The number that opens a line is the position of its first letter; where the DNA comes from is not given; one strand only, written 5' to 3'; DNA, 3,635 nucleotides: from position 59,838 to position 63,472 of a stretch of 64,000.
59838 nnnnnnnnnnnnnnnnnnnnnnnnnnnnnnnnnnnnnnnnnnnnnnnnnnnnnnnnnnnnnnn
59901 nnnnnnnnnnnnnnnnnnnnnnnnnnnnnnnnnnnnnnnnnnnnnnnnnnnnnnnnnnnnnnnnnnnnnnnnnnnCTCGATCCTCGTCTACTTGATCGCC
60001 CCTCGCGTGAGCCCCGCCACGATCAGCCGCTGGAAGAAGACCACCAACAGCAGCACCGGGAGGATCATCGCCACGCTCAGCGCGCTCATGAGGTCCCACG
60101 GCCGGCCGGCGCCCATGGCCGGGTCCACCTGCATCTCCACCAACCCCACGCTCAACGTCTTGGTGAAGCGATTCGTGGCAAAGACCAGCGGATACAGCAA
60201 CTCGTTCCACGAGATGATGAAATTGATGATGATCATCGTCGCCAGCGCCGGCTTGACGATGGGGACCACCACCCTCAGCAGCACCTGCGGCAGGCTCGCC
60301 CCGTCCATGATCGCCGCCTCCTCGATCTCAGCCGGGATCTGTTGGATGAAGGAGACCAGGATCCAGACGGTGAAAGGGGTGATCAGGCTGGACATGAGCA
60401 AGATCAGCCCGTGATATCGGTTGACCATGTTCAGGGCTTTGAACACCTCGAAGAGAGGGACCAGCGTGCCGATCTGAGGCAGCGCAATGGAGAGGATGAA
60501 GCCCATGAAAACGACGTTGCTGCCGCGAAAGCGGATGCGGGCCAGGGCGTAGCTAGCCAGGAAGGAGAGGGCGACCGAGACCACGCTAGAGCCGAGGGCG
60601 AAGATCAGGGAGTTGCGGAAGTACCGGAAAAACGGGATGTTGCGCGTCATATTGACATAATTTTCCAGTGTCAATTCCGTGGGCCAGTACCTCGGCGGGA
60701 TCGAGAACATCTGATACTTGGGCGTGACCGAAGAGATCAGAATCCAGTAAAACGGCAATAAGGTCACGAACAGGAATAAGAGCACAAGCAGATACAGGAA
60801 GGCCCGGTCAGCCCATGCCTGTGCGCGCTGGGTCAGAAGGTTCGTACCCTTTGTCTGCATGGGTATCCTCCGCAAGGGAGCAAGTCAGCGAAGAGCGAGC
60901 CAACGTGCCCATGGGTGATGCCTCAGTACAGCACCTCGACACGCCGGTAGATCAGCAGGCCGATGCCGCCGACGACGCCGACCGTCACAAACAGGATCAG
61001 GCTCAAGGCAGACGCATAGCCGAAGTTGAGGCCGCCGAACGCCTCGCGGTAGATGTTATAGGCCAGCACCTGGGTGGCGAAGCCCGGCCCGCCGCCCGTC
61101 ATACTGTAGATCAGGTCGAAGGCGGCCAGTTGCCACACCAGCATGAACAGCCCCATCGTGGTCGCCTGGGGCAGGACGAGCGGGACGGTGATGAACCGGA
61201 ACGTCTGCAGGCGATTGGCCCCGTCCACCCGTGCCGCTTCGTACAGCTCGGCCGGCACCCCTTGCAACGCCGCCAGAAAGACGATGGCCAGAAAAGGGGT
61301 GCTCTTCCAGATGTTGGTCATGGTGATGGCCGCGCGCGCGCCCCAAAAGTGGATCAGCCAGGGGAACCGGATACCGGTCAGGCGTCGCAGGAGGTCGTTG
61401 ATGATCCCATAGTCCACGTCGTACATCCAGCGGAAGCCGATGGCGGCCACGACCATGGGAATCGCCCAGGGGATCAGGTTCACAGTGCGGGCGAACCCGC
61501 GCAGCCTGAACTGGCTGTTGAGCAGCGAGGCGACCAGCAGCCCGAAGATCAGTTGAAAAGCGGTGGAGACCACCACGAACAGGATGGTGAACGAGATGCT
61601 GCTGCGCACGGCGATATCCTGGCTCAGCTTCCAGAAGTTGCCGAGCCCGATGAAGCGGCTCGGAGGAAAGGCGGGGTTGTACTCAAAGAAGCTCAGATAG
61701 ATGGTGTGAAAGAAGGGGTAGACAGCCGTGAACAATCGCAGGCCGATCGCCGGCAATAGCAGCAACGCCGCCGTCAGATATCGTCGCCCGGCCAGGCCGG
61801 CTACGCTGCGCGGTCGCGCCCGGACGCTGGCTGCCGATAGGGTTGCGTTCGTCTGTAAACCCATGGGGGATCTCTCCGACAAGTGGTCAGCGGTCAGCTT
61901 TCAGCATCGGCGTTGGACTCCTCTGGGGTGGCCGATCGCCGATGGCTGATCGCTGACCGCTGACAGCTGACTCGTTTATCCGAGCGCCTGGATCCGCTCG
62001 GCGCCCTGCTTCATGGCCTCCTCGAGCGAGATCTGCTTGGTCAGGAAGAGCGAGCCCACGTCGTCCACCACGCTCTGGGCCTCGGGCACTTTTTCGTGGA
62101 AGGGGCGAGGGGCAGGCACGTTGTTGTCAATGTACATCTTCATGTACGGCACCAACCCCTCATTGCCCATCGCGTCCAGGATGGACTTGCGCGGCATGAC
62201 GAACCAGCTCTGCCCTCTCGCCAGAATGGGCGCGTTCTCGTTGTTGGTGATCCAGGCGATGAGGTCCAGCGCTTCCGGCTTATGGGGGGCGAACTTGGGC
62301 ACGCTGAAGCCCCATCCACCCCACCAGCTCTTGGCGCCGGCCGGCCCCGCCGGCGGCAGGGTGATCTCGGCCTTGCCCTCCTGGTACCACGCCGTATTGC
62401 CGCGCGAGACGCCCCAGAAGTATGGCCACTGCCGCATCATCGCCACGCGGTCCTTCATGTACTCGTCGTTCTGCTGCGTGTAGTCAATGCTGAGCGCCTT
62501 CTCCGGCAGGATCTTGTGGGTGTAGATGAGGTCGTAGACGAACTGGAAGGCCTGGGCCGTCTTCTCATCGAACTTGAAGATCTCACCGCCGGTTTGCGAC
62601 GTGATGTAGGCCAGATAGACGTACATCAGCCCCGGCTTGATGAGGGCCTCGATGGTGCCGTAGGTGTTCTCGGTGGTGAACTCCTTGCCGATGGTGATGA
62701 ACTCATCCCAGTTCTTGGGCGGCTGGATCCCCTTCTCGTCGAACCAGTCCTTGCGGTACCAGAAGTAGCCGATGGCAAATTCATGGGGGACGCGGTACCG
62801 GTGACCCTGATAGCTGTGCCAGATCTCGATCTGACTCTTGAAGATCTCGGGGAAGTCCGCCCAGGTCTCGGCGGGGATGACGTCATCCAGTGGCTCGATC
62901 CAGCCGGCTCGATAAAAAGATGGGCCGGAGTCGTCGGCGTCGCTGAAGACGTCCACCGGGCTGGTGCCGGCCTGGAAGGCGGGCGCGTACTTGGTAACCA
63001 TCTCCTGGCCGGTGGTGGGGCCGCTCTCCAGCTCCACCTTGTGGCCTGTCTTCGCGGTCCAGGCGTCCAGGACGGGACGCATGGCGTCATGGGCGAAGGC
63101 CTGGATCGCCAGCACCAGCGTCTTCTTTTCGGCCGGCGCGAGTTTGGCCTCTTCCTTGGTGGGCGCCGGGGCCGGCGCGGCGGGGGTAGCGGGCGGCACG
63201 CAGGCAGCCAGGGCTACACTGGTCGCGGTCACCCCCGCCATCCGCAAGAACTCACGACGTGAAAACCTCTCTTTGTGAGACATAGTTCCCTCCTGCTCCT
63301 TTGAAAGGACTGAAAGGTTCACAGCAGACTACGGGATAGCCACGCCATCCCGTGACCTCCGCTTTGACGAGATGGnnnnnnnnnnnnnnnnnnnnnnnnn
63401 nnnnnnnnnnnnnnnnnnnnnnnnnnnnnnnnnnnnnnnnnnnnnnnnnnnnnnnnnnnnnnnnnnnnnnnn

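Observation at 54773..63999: Candidate undescribed glycoside-processing pathway: sugar ABC importer + URO-D-like + ferritin-like diiron + GH38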

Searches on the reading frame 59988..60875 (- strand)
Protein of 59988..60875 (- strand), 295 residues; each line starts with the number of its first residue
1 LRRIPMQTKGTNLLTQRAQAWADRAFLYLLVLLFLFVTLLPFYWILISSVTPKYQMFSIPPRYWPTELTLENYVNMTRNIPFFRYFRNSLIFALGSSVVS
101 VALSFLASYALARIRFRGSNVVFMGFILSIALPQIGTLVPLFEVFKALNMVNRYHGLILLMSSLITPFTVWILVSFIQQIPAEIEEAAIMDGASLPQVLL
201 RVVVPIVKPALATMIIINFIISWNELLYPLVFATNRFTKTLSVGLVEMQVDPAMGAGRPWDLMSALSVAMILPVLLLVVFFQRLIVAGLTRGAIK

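Call 3: search_protein_families(library=pfam, proteins=[window:59988-60875:-], max_evalue=0.01)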
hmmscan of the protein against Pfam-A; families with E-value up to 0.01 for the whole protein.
window:59988-60875:- (295 aa): 1 family
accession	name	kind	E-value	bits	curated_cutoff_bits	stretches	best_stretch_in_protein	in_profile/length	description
PF00528.27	BPD_transp_1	-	2.7e-12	47.2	26.4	1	107-287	4-180/184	Binding-protein-dependent transport system inner membrane component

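Call 5: search_protein_families(library=ncbifam, proteins=[window:59988-60875:-], max_evalue=0.01)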
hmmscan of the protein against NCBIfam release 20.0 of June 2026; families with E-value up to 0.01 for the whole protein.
window:59988-60875:- (295 aa): 19 families
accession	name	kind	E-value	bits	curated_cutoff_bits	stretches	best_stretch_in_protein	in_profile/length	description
NF008210.0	PRK10973.1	equivalog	1.3e-28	100.5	297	1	26-290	11-277/281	sn-glycerol-3-phosphate ABC transporter permease UgpE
NF040932.1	ABC_arch_GlcU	equivalog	7.6e-27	94.6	340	1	26-289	4-264/272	glucose ABC transporter permease GlcU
NF008231.0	PRK10998.1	equivalog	9.2e-23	81.2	261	1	76-295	75-295/296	maltose ABC transporter permease MalG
NF007047.0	PRK09500.1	equivalog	4.6e-12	46.1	326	1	31-254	14-230/257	spermidine/putrescine ABC transporter permease PotC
TIGR03262.1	PhnU2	equivalog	1.9e-09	36.8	593.25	1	6-256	256-510/546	putative 2-aminoethylphosphonate ABC transporter permease subunit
TIGR01581.1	Mo_ABC_porter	hypoth_equivalog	1.2e-08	34.7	210.3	1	87-257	24-203/225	ABC transporter permease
TIGR02141.1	modB_ABC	equivalog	8.3e-08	32.1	182.6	1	89-278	3-202/208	molybdate ABC transporter permease subunit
NF011624.0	PRK15050.1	equivalog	1.3e-07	31.1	247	1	12-243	13-249/297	2-aminoethylphosphonate ABC transporter permease subunit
TIGR03255.1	PhnV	equivalog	1.3e-06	28.3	358.7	1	15-238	4-225/270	2-aminoethylphosphonate ABC transport system, membrane component PhnV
NF043073.1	MMSYN1_0195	equivalog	1.4e-06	26.8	1250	1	66-225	39-198/1021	spermidine/putrescine ABC transporter permease/substrate-binding protein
NF008208.0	PRK10971.1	equivalog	3.1e-06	26.9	415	1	67-245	41-231/277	sulfate/thiosulfate ABC transporter permease CysT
TIGR02139.1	permease_CysT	equivalog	3.5e-06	26.8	246.1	1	67-272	33-244/265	sulfate ABC transporter permease subunit CysT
TIGR00969.1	3a0106s02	subfamily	3.3e-05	23.5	240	1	68-246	45-235/272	sulfate ABC transporter permease subunit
TIGR03226.1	PhnU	equivalog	7.4e-05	22.3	283.45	1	149-243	174-267/311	2-aminoethylphosphonate ABC transporter permease subunit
NF008232.0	PRK10999.1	equivalog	7.9e-05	21.6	392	1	163-226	384-447/520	maltose ABC transporter permease MalF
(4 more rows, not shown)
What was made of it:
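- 59988..60875 (-): ABC permease 2 (MalG/UgpE-like). Best NCBIfam hits are UgpE, GlcU and MalG, below their cut-offs (call 5).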

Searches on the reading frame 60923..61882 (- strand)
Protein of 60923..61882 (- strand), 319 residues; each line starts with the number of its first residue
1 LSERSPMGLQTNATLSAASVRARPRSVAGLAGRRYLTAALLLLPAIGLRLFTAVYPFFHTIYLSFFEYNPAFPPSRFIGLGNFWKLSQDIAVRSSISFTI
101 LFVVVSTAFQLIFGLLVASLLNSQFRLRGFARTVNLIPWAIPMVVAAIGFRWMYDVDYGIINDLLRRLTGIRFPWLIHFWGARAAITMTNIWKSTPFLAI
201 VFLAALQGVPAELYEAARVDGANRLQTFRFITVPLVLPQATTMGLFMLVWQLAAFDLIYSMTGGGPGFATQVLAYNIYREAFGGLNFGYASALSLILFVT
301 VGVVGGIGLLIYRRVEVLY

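Call 3: search_protein_families(library=pfam, proteins=[window:60923-61882:-], max_evalue=0.01)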
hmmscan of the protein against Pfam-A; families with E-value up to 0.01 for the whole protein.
window:60923-61882:- (319 aa): 1 family
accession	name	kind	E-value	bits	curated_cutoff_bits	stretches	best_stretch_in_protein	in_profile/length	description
PF00528.27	BPD_transp_1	-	3.3e-16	60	26.4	1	111-315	2-182/184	Binding-protein-dependent transport system inner membrane component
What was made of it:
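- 60923..61882 (-): ABC permease 1 (MalF/UgpA-like). BPD_transp_1 (call 3).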

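Call 5: search_protein_families(library=ncbifam, proteins=[window:60923-61882:-], max_evalue=0.01)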
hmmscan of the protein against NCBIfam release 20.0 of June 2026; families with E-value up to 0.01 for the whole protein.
window:60923-61882:- (319 aa): 25 families
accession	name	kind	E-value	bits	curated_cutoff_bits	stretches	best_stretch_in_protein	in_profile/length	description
NF007852.0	PRK10561.1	equivalog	1.2e-31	110.7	335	1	38-305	14-281/295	sn-glycerol-3-phosphate ABC transporter permease UgpA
NF008232.0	PRK10999.1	equivalog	4.1e-30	105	392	1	77-309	264-512/520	maltose ABC transporter permease MalF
NF040931.1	ABC_arch_GlcT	equivalog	1.3e-25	90.7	360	1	53-301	12-260/278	glucose ABC transporter permease GlcT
TIGR03262.1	PhnU2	equivalog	1.6e-14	53.4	593.25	1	75-303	35-248/546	putative 2-aminoethylphosphonate ABC transporter permease subunit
TIGR02139.1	permease_CysT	equivalog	2.4e-12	47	246.1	1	78-243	34-192/265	sulfate ABC transporter permease subunit CysT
TIGR00969.1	3a0106s02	subfamily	2.7e-12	46.7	240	1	79-241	46-201/272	sulfate ABC transporter permease subunit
NF011624.0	PRK15050.1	equivalog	5.1e-12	45.5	247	1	33-298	19-272/297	2-aminoethylphosphonate ABC transporter permease subunit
TIGR02141.1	modB_ABC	equivalog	2.6e-10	40.3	182.6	1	99-299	3-193/208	molybdate ABC transporter permease subunit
TIGR01581.1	Mo_ABC_porter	hypoth_equivalog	4.3e-10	39.5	210.3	1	81-301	8-219/225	ABC transporter permease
TIGR02140.1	permease_CysW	equivalog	7.3e-10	38.8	329.1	1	79-236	32-182/261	sulfate ABC transporter permease subunit CysW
NF006955.0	PRK09433.2-3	equivalog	8.8e-10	37.8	801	1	92-300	50-252/543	thiamine/thiamine pyrophosphate ABC transporter permease ThiP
NF008208.0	PRK10971.1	equivalog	4.4e-09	36.2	415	1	80-299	44-255/277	sulfate/thiosulfate ABC transporter permease CysT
NF043074.1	MMSYN1_0196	equivalog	5e-09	35.9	350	1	41-315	13-266/277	spermidine/putrescine ABC transporter permease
NF007044.0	PRK09497.1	equivalog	8.1e-09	35.4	348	1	53-314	23-273/285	spermidine/putrescine ABC transporter permease PotB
NF040839.1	tungstate_WtpB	equivalog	4.6e-08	33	340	1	81-240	31-182/251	tungstate ABC transporter permease WtpB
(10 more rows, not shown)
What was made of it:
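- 60923..61882 (-): Best NCBIfam hits are UgpA and MalF, below their cut-offs (call 5).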

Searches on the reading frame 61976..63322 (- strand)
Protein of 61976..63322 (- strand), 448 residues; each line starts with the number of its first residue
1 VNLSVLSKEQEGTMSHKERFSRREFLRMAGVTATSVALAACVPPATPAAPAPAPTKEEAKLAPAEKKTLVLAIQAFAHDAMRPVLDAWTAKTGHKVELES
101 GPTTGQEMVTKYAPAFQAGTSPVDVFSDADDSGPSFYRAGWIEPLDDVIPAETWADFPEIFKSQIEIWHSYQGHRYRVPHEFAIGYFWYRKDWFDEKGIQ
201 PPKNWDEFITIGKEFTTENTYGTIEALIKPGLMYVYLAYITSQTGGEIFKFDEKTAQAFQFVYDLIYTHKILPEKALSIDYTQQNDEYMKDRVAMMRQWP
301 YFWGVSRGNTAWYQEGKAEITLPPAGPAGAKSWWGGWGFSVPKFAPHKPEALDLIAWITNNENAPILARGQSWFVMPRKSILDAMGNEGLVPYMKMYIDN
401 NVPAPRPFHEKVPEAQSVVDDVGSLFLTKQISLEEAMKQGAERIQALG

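Call 3: search_protein_families(library=pfam, proteins=[window:61976-63322:-], max_evalue=0.01)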
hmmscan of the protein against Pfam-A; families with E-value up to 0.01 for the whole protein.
window:61976-63322:- (448 aa): 2 families
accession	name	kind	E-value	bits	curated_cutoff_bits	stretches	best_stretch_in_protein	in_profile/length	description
PF01547.30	SBP_bac_1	-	1.2e-28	101.5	26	1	81-364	10-306/307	Bacterial extracellular solute-binding protein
PF13531.11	SBP_bac_11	-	0.0089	16.3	25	0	77-131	9-56/227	Bacterial extracellular solute-binding protein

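Call 5: search_protein_families(library=ncbifam, proteins=[window:61976-63322:-], max_evalue=0.01)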
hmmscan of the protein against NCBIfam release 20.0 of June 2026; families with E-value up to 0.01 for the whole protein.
window:61976-63322:- (448 aa): 4 families
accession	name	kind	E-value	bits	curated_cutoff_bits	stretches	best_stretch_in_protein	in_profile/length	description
TIGR03850.1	bind_CPR_0540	equivalog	2.9e-08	32.7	299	1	56-403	31-386/437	carbohydrate ABC transporter substrate-binding protein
TIGR03851.1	chitin_NgcE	equivalog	7.1e-07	28.5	399.65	1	105-223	77-201/450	N-acetylglucosamine/diacetylchitobiose ABC transporter substrate-binding protein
TIGR02811.1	formate_TAT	hypoth_equivalog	0.0019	18.5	48.45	1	17-60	6-49/66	formate dehydrogenase region TAT target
TIGR01409.1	TAT_signal_seq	domain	0.0045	17.3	16.7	1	21-44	2-25/29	twin-arginine translocation signal domain-containing protein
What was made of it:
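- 61976..63322 (-): Extracellular solute-binding protein of a CUT1 sugar ABC importer, with a Tat signal and a lipobox (start possibly the ATG at 63283). SBP_bac_1 E 1e-28 and the TAT_signal model just above its cut-off (calls 3, 5).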

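Call 29: search_solved_structures(query=window:61976-63322:-, max_evalue=0.001)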
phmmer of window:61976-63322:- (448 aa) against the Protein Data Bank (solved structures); distinct sequences matched with E-value up to 0.001: 25.
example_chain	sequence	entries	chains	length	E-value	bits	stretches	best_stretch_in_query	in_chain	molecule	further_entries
1eu8_A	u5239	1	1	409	2.1e-21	79.7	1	93-442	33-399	TREHALOSE/MALTOSE BINDING PROTEIN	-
6dtq_A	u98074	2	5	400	2.5e-21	79.4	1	102-445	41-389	maltose-binding protein MalE3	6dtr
5ci5_A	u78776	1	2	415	1.2e-12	50.9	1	83-443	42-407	Extracellular solute-binding protein family 1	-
6jai_A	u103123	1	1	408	1.9e-12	50.1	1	81-362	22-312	ABC transporter, periplasmic substrate-binding protein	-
7nbz_A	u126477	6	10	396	1.1e-11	47.6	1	77-368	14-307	Sulfoquinovosyl binding protein | Sulfoquinovosyl glycerol-binding protein SmoF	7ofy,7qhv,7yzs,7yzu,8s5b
6jam_A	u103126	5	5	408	1.1e-11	47.6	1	81-362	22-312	ABC transporter, periplasmic substrate-binding protein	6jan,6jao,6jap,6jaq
6jal_A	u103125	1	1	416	1.2e-11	47.5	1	81-362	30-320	ABC transporter, periplasmic substrate-binding protein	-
6j9w_A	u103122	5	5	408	1.3e-11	47.4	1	81-362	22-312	ABC transporter, periplasmic substrate-binding protein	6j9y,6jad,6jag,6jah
6jar_A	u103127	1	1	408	1.5e-11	47.2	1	81-362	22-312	ABC transporter, periplasmic substrate-binding protein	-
6dtu_A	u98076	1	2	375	2.2e-11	46.6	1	86-446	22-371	maltose-binding protein MalE1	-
2gha_A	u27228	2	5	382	2.3e-11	46.6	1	86-446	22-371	maltose ABC transporter, periplasmic maltose-binding protein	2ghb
6jaz_A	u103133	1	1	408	1.7e-10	43.7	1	81-362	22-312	ABC transporter, periplasmic substrate-binding protein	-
5iai_A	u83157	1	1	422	3.4e-10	42.7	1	64-422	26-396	Sugar ABC transporter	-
6jb0_A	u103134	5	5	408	5.7e-10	42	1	81-362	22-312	ABC transporter, periplasmic substrate-binding protein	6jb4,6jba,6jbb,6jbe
3jzj_A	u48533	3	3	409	7.7e-08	34.9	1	134-347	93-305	Acarbose/maltose binding protein GacH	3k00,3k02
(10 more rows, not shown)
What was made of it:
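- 61976..63322 (-): Nearest solved relatives are trehalose/maltose, MalE3 and sulfoquinovosyl-glycerol binding proteins, at E 1e-21 or weaker (call 29).
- CUT1 SBPs related to this one bind heterosides such as sulfoquinovosyl-glycerol (call 29).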
